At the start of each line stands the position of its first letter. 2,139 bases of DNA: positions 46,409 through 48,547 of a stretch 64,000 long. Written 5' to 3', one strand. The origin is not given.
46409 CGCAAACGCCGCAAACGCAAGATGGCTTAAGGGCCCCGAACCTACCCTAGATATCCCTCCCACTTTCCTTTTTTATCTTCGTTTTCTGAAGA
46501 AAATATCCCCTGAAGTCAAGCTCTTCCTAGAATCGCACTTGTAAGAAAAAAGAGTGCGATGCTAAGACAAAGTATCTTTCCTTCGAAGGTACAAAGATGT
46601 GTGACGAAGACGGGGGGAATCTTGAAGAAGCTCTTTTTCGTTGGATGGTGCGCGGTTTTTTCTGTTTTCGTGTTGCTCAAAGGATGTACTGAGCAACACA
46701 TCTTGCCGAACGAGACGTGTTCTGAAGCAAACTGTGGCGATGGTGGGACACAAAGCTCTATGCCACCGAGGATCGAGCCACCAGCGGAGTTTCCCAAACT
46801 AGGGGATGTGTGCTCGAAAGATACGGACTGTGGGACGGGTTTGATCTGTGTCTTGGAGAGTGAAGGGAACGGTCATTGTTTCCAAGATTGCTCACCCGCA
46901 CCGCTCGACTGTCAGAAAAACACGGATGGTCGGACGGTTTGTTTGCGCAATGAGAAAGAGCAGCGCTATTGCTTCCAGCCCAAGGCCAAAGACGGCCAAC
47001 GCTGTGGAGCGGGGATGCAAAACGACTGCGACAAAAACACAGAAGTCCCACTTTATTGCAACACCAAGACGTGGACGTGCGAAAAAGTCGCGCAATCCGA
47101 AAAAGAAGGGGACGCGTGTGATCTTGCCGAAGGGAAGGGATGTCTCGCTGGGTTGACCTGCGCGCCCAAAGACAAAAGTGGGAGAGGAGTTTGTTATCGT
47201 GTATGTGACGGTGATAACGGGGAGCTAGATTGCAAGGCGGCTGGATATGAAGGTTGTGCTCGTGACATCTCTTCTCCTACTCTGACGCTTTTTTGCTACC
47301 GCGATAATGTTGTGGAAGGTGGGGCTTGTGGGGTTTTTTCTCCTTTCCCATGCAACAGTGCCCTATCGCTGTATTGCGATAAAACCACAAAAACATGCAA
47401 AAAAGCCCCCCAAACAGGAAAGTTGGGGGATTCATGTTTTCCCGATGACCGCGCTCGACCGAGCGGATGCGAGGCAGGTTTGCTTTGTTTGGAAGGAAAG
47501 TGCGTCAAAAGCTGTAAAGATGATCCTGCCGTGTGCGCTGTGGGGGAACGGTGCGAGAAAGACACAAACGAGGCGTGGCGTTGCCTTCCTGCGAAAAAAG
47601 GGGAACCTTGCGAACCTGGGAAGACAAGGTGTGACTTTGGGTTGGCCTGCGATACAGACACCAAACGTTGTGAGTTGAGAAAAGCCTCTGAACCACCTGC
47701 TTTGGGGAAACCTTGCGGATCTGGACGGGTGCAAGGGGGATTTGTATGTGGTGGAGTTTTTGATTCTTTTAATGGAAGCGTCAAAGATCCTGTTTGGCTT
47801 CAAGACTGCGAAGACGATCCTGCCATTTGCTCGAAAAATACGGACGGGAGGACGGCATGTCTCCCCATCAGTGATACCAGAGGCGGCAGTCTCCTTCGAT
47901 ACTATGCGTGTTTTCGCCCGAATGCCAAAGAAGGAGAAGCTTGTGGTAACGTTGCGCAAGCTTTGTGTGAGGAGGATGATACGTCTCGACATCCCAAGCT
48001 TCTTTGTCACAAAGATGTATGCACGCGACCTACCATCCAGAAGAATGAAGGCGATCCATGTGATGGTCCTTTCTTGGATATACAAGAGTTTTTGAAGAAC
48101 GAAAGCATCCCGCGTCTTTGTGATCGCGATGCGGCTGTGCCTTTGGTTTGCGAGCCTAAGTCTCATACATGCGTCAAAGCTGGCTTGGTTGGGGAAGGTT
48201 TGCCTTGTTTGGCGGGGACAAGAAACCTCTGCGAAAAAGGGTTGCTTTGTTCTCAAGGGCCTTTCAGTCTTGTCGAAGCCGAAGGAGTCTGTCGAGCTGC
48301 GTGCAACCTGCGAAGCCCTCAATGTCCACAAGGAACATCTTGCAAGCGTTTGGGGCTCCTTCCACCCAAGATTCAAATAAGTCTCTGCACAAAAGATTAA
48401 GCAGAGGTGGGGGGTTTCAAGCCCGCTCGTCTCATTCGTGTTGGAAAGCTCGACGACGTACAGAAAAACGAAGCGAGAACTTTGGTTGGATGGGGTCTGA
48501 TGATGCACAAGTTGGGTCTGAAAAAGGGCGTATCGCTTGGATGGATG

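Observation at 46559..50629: Tandem paralogous giant Cys-rich lipoproteins defining an uncharacterised C-x-KNTDGRT-x-C module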

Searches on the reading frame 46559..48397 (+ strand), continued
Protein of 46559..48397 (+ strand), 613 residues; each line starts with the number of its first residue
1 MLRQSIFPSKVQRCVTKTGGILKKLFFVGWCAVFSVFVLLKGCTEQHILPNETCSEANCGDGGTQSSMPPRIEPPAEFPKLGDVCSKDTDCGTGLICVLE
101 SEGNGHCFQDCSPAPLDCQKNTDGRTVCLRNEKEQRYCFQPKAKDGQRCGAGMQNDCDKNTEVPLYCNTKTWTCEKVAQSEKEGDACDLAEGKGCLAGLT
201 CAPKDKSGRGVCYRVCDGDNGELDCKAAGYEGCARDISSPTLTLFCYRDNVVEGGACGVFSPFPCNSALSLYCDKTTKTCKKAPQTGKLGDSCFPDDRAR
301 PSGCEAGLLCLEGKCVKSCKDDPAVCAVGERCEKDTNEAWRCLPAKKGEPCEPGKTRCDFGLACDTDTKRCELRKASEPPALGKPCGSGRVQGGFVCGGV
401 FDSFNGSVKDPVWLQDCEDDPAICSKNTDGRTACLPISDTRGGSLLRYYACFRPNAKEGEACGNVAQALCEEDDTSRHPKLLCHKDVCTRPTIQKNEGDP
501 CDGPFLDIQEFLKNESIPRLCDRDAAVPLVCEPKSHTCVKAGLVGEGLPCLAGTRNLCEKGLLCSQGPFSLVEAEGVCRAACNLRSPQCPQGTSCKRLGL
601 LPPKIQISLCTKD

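Call 60: search_protein_families(library=pfam, proteins=[P0005, P0006, P0007, P0008, P0010, P0011, P0012, P0014, P0015, P0016], max_evalue=0.1)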
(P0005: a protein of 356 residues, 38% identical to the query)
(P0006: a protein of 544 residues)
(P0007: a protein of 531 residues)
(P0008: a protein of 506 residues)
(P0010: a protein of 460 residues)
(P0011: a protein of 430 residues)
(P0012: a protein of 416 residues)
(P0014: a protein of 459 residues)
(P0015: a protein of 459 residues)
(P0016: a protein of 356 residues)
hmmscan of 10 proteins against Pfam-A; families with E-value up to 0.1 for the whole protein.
P0005 (356 aa): 0 families

P0006 (544 aa): 0 families

P0007 (531 aa): 1 family
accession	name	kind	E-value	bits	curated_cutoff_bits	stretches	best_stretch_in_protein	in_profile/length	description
PF05887.16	Trypan_PARP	-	0.0056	17.1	100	1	48-114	47-113/134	Procyclic acidic repetitive protein (PARP)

P0008 (506 aa): 0 families

P0010 (460 aa): 0 families

P0011 (430 aa): 0 families

P0012 (416 aa): 0 families

P0014 (459 aa): 0 families

P0015 (459 aa): 0 families

P0016 (356 aa): 1 family
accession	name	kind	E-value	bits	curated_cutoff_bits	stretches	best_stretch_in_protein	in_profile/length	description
PF11617.13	Cu-binding_MopE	-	4.1e-05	24.2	27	1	137-152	14-29/30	Putative metal-binding motif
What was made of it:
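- Distant member P0016 has a sub-threshold MopE hit (call 60).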

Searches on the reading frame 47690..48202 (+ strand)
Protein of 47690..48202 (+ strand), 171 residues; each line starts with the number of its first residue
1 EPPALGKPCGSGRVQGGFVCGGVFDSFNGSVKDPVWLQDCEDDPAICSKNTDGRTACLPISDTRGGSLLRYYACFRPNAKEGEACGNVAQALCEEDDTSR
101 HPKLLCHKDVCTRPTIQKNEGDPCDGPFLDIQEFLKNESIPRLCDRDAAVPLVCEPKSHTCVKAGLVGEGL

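Call 37: predict_structure(alignment_id=A3)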
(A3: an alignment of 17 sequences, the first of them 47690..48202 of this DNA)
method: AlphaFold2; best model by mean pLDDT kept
length: 171 residues; sequences in the alignment: 17
mean_pLDDT: 84.1   pTM: 0.75
mean pLDDT of the five models: 84.1, 83.9, 83.2, 82.2, 81.2
residues with pLDDT >= 90: 91; 70-90: 52; 50-70: 21; < 50: 7
segments of 3 or more residues with pLDDT < 50: 27-29, 168-171
pLDDT, mean of each block of 10 residues (from residue 1): 89 83 61 86 96 94 73 93 92 83 87 94 79 70 91 93 70 34
secondary structure, 60 per line:
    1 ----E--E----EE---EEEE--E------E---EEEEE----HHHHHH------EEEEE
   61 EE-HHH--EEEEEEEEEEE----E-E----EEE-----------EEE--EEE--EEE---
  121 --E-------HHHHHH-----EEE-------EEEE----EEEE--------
elements in order: E18-21 E35-39 H44-49 E56-62 E69-79 E91-93 E105-107 E110-112 E115-117 H131-136 E142-144 E152-155 E160-163
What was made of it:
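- It is nearly all beta-hairpins, and the N-x-DGR segment lies in the blocks with pLDDT 94-96 (call 37). The domains pack into a compact 150-aa unit (pTM 0.75) and do not look like independent releasable peptides (call 37). The model is made of beta-hairpins of the disulfide-rich type (call 37).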

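Call 40: search_solved_structures(query=A3, max_evalue=1)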
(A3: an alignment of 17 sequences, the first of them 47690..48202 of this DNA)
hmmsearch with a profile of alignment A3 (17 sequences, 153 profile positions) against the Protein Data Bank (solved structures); distinct sequences matched with E-value up to 1: 0.
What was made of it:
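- Tried and rejected: A PDB sequence-profile search with the core gave 0 hits at E ≤ 1 (call 40).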

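Call 43: fold_search(model_id=the predicted structure, library=pdb)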
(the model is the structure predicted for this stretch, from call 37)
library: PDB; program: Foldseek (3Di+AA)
matches with E <= 10: 97; with E <= 0.001: 0
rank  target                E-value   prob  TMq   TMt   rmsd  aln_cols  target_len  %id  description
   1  8pab                  1.3e+00  0.04  0.13  0.15  11.3        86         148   14  Structures of the ectodomains of Atypical porcine pestivirus solved by long wavelength sulphur SAD (released 2024-03-27)
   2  1oi4_A                1.6e+00  0.05  0.14  0.13   6.5        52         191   17  Crystal Structure of yhbO from Escherichia coli (released 2003-07-03)
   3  4o06                  2.1e+00  0.04  0.14  0.21  10.4        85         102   14  1.15A Resolution Structure of the Proteasome Assembly Chaperone Nas2 PDZ Domain (released 2014-04-16)
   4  8pae_AA               3.2e+00  0.02  0.12  0.14  11.6        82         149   13  Structure of the ectodomain of Atypical Porcine Pestivirus E2 at 1.2A resolution (released 2024-03-27)
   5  4jj0_B                3.2e+00  0.02  0.14  0.13  16.1       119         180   13  Crystal structure of MamP (released 2013-10-09)
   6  1o5o_A                3.2e+00  0.01  0.13  0.11  15.2       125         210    9  Crystal structure of Uracil phosphoribosyltransferase (TM0721) from Thermotoga maritima at 2.30 A resolution (released 2003-10-14)
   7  2jni_MODEL_1_A        3.4e+00  0.11  0.11  0.58   1.1        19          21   32  Spatial structure of antimicrobial peptide arenicin-2 in aqueous solution (released 2007-08-07)
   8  4j0c_B                3.4e+00  0.08  0.11  0.05   5.0        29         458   17  tannin acyl hydrolase from Lactobacillus plantarum (native structure) (released 2013-05-22)
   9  6skf_BU               3.4e+00  0.04  0.12  0.21  10.3        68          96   12  Cryo-EM Structure of T. kodakarensis 70S ribosome (released 2020-07-29)
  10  3sn2_A                3.4e+00  0.02  0.14  0.04  11.9        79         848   14  Crystal structure analysis of iron regulatory protein 1 in complex with transferrin receptor IRE B RNA (released 2011-11-23)
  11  8qsy_PA               3.9e+00  0.03  0.12  0.06  10.4        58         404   10  Portal capsid interface of full Haloferax tailed virus 1. (released 2024-10-23)
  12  8qsy_PI               4.1e+00  0.02  0.13  0.07  10.5        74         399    9  Portal capsid interface of full Haloferax tailed virus 1. (released 2024-10-23)
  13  9qf4_BR               4.4e+00  0.03  0.12  0.21  11.6        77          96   10  Structure of P. furiosus 70S ribosome grown at 95 degC (released 2025-11-05)
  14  7xi6_A                4.7e+00  0.04  0.14  0.31   9.5        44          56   16  Crystal structure of C56 from pSSVi (released 2023-04-19)
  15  9a6w_A                4.7e+00  0.02  0.13  0.06  12.4        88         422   12  Integrative model of RASP-ECSA by crosslinking MS and deep learning (released 2024-09-18)
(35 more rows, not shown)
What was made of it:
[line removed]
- Tried and rejected: Foldseek against the PDB gave nothing (best E 1.3; call 43).

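Call 67: find_homologous_proteins(query=A3, max_evalue=0.001)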
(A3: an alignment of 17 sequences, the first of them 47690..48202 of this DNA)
Query A3 (17 sequences) (171 aa, profile of the alignment): 2 proteins with E <= 0.001 among 1549 candidates.
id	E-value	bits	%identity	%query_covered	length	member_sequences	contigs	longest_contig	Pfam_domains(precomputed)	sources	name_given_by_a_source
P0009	4.2e-33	132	28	95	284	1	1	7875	-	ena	-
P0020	2.4e-12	65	67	11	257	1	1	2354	-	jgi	-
